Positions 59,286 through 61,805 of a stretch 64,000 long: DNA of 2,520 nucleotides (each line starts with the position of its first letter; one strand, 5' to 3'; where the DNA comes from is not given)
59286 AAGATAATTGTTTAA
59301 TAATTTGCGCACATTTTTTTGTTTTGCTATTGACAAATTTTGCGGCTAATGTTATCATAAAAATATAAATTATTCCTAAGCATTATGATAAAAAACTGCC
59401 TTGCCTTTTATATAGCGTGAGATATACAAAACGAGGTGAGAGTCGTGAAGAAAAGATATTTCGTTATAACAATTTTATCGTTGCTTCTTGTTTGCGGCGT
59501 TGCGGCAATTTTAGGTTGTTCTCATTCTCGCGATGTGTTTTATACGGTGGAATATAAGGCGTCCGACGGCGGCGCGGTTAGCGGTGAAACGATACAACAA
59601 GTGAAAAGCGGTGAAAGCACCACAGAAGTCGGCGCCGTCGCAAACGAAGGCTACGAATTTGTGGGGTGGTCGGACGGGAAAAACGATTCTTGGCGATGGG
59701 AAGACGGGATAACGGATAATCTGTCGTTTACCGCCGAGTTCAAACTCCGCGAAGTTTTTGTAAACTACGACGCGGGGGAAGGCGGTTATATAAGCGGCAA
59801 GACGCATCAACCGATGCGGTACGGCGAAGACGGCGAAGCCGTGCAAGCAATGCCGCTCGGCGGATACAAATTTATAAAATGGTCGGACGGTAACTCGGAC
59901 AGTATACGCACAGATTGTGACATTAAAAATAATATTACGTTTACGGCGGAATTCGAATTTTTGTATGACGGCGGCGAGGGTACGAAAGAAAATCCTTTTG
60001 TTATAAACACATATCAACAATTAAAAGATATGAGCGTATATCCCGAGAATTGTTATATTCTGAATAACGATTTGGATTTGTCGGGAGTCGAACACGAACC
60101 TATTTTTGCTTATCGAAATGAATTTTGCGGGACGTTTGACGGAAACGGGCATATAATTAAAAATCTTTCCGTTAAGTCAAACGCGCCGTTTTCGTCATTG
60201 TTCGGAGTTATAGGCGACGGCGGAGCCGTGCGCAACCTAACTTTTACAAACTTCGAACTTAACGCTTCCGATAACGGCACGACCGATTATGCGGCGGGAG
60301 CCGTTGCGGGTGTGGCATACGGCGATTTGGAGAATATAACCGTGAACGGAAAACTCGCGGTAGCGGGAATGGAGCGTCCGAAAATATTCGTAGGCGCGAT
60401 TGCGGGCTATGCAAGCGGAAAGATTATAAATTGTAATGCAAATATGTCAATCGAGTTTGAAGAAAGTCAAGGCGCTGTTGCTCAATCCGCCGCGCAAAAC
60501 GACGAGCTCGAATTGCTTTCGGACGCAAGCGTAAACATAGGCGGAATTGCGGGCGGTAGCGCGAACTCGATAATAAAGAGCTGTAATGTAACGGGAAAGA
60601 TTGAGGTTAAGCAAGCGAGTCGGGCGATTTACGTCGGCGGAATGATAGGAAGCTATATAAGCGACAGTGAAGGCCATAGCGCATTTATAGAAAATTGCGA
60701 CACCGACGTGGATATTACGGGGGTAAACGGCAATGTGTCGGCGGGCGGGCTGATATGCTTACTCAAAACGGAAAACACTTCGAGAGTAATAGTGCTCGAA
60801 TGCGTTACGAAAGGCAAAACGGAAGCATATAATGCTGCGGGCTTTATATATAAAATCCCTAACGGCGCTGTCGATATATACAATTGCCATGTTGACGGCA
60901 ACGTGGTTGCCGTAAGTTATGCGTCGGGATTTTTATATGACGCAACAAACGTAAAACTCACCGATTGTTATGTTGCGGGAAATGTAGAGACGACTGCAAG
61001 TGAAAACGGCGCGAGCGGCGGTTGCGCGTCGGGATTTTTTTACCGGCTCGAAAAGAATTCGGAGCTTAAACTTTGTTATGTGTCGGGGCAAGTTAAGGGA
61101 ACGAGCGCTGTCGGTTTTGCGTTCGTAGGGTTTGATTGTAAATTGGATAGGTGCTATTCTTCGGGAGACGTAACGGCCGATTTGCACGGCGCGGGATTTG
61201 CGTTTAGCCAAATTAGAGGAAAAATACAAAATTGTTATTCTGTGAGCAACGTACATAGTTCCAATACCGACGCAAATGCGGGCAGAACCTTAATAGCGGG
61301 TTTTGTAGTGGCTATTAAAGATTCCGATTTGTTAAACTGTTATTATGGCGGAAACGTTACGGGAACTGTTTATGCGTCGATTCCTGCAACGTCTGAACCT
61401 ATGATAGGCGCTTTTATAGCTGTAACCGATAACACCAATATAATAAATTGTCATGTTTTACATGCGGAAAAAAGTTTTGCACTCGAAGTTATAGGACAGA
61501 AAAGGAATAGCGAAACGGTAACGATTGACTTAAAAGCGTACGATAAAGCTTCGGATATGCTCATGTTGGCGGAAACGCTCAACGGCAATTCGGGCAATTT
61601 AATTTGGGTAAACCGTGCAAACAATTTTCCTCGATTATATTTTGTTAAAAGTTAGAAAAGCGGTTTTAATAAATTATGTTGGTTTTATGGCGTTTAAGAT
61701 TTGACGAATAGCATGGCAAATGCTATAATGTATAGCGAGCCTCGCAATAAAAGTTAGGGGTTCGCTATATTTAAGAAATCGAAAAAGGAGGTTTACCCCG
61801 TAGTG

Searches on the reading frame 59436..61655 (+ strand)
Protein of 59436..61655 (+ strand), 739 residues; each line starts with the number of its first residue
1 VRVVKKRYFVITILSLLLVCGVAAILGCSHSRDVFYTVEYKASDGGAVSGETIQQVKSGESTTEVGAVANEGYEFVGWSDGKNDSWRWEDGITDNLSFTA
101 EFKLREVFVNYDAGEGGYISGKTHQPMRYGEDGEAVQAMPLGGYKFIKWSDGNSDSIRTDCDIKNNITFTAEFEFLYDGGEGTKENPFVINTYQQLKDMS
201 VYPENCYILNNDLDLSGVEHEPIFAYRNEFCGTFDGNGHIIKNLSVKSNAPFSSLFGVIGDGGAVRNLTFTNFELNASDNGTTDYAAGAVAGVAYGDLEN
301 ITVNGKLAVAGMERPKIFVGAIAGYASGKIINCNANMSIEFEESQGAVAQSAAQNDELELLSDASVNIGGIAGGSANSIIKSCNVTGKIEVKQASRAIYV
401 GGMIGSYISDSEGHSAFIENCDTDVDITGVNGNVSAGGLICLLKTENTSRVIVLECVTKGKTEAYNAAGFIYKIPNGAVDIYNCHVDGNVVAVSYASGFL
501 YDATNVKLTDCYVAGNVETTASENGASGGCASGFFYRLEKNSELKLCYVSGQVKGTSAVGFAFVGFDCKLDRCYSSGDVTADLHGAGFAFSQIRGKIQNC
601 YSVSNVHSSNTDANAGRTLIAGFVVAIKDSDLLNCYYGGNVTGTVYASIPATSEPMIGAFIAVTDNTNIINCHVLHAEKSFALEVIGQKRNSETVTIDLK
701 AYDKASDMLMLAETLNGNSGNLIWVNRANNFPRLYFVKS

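Call 82: search_protein_families(library=pfam, proteins=[window:59436-61655:+], max_evalue=0.00001)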
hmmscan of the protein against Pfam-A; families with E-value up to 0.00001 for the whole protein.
window:59436-61655:+ (739 aa): 3 families
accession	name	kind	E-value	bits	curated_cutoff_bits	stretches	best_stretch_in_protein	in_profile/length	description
PF18998.6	Flg_new_2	-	2.9e-15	56.4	23.6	1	36-102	1-69/73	Divergent InlB B-repeat domain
PF09479.16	Flg_new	-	3.8e-09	37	27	1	36-91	1-51/65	Listeria-Bacteroides repeat domain (List_Bact_rpt)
PF07581.17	Glug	-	3.2e-07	30.7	20.5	0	366-389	3-27/28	The GLUG motif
